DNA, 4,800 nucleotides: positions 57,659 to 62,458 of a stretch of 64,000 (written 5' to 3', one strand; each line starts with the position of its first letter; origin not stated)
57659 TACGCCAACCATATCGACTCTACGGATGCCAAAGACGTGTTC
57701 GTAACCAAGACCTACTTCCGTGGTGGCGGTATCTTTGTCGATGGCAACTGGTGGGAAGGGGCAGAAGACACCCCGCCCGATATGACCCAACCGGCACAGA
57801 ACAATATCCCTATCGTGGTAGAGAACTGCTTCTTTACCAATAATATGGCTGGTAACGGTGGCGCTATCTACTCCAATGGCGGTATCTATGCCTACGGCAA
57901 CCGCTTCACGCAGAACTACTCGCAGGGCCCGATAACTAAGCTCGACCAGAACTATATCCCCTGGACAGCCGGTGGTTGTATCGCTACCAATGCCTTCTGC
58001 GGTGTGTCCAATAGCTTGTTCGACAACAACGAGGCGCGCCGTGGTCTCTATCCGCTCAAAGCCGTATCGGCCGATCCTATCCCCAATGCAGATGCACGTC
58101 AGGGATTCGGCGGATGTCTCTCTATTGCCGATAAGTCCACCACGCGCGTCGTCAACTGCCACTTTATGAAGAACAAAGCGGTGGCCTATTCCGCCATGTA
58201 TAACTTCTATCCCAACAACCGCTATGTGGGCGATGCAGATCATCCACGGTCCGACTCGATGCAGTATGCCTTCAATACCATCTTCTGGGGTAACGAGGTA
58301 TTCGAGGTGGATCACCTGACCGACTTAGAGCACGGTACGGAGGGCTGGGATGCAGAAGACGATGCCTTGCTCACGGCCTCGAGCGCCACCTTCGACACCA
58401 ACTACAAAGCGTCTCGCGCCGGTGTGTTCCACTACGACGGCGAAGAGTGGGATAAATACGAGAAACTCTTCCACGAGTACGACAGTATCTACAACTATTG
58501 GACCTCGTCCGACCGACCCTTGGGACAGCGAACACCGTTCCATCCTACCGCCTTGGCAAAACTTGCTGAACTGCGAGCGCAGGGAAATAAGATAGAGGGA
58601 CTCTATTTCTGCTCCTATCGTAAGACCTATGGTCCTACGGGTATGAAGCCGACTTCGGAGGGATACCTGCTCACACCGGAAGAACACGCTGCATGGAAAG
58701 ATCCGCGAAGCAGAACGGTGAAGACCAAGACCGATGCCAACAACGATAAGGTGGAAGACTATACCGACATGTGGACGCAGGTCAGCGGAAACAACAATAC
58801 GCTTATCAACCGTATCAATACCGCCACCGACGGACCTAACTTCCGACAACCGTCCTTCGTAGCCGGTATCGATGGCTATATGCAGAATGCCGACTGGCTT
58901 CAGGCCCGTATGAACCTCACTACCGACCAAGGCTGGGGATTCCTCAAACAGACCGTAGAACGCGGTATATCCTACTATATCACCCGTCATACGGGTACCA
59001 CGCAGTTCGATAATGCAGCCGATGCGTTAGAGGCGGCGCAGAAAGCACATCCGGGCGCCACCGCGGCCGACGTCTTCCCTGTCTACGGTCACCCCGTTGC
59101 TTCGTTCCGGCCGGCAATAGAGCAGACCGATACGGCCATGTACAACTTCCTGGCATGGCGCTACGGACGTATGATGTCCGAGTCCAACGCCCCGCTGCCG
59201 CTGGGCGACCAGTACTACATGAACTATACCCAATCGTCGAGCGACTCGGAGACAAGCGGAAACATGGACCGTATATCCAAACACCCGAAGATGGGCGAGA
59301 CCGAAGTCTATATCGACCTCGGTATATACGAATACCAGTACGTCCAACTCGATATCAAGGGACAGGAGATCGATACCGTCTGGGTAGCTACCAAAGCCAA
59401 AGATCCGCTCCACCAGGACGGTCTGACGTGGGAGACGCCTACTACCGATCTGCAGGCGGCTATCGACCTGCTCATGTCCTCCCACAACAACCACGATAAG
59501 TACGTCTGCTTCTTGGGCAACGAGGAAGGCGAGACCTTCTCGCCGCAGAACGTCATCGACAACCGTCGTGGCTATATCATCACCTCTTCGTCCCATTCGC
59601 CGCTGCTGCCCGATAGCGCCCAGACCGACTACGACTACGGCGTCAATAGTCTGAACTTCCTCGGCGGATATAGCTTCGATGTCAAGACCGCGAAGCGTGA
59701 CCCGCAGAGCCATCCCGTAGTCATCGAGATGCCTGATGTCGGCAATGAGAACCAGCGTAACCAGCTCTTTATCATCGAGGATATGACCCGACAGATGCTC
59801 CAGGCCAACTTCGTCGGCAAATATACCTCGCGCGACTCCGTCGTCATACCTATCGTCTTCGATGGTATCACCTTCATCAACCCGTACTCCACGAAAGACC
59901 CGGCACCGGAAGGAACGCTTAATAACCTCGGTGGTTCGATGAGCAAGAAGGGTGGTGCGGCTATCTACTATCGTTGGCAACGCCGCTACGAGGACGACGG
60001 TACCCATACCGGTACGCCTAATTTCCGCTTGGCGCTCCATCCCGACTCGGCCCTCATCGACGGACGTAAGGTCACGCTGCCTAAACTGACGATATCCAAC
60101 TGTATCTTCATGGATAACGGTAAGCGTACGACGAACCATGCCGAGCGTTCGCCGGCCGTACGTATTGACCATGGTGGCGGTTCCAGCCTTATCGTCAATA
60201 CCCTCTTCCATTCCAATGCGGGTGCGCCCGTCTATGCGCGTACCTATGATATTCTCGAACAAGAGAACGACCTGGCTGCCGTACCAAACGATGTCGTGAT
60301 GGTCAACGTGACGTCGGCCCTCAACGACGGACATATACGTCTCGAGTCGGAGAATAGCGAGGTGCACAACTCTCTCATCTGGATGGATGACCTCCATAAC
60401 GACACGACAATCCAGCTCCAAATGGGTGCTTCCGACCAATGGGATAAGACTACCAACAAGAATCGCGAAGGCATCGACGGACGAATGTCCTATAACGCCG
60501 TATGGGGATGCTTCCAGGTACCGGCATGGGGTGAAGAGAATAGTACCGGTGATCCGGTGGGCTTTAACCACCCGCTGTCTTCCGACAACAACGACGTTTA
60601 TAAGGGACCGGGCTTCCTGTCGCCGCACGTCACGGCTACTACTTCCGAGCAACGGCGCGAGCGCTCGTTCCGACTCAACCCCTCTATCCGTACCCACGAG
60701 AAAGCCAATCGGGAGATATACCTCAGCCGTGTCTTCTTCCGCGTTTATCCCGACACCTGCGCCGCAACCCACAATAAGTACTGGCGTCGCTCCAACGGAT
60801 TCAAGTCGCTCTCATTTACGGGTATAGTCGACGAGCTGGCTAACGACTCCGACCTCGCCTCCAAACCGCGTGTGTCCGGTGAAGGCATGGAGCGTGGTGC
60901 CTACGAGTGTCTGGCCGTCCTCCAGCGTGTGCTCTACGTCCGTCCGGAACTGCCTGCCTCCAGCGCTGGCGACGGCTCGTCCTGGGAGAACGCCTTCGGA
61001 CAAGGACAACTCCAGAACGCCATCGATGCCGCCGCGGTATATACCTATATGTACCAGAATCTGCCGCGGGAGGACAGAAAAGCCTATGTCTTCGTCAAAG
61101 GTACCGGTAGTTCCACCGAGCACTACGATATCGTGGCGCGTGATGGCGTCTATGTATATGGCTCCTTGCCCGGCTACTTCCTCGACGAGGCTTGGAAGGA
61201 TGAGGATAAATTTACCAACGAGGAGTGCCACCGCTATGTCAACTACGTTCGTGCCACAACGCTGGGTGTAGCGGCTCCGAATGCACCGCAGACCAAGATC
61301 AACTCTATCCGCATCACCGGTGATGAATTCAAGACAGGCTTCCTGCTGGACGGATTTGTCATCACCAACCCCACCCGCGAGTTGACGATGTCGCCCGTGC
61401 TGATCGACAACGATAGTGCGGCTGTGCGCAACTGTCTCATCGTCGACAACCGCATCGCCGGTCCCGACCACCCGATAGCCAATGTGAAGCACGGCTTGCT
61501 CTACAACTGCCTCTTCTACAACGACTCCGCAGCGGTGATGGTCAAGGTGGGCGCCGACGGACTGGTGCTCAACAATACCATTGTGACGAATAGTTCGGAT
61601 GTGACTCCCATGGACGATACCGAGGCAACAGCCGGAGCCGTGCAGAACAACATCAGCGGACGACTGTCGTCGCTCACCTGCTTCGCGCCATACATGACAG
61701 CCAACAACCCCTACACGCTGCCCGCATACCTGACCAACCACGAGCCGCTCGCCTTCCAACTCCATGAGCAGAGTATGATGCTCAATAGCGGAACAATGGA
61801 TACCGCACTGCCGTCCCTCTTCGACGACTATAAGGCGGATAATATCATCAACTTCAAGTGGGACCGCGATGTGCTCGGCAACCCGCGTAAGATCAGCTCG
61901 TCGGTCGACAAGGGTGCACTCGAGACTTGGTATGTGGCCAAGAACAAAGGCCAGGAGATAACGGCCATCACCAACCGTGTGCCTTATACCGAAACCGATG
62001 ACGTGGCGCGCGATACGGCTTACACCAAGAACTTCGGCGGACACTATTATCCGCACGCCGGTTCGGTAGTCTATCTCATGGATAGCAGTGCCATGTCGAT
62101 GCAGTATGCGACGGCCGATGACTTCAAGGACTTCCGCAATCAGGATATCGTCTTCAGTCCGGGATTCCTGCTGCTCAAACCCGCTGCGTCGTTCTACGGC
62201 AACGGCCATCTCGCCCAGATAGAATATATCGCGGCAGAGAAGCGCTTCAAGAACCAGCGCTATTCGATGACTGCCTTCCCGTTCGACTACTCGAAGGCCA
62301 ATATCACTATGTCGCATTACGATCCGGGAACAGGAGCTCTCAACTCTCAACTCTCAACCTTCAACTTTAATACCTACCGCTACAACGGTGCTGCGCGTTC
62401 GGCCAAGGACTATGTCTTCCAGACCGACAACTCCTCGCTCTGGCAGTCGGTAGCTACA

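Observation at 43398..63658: Mfa-type (type V) pilus operon whose Mfa5 slot is a 14.9-kb T9SS-cargo ORF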

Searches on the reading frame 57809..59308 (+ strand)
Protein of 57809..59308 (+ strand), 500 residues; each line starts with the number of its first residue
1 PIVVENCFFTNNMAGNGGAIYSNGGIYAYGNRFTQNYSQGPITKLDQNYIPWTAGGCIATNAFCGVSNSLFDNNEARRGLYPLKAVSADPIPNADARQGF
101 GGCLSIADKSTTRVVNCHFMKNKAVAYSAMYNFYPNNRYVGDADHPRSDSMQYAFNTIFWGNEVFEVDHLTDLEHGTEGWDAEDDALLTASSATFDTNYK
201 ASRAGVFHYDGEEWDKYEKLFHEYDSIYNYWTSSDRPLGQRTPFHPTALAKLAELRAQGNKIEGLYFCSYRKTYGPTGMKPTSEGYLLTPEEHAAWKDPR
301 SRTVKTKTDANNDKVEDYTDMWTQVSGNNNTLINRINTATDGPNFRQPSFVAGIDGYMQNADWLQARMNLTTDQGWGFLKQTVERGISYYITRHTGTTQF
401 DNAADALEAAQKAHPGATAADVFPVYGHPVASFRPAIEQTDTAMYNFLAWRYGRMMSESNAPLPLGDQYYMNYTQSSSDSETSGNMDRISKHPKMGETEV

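Call 71: search_protein_families(library=pfam, proteins=[window:57809-59308:+], max_evalue=1)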
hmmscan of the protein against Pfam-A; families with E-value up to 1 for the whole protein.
window:57809-59308:+ (500 aa): 2 families
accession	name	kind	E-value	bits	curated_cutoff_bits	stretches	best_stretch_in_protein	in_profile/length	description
PF02415.23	Chlam_PMP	-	0.0092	16.6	20.6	1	6-22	1-18/19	Chlamydia polymorphic membrane protein (Chlamydia_PMP) repeat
PF13229.12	Beta_helix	-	0.059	13.4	25.9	1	3-126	58-141/158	Right handed beta helix region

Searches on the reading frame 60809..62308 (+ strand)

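Call 71: search_protein_families(library=pfam, proteins=[window:60809-62308:+], max_evalue=1)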
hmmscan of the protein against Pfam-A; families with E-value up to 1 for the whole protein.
window:60809-62308:+ (500 aa): 1 family
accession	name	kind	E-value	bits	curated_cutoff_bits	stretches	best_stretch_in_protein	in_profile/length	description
PF13229.12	Beta_helix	-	0.016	15.2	25.9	1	199-281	29-108/158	Right handed beta helix region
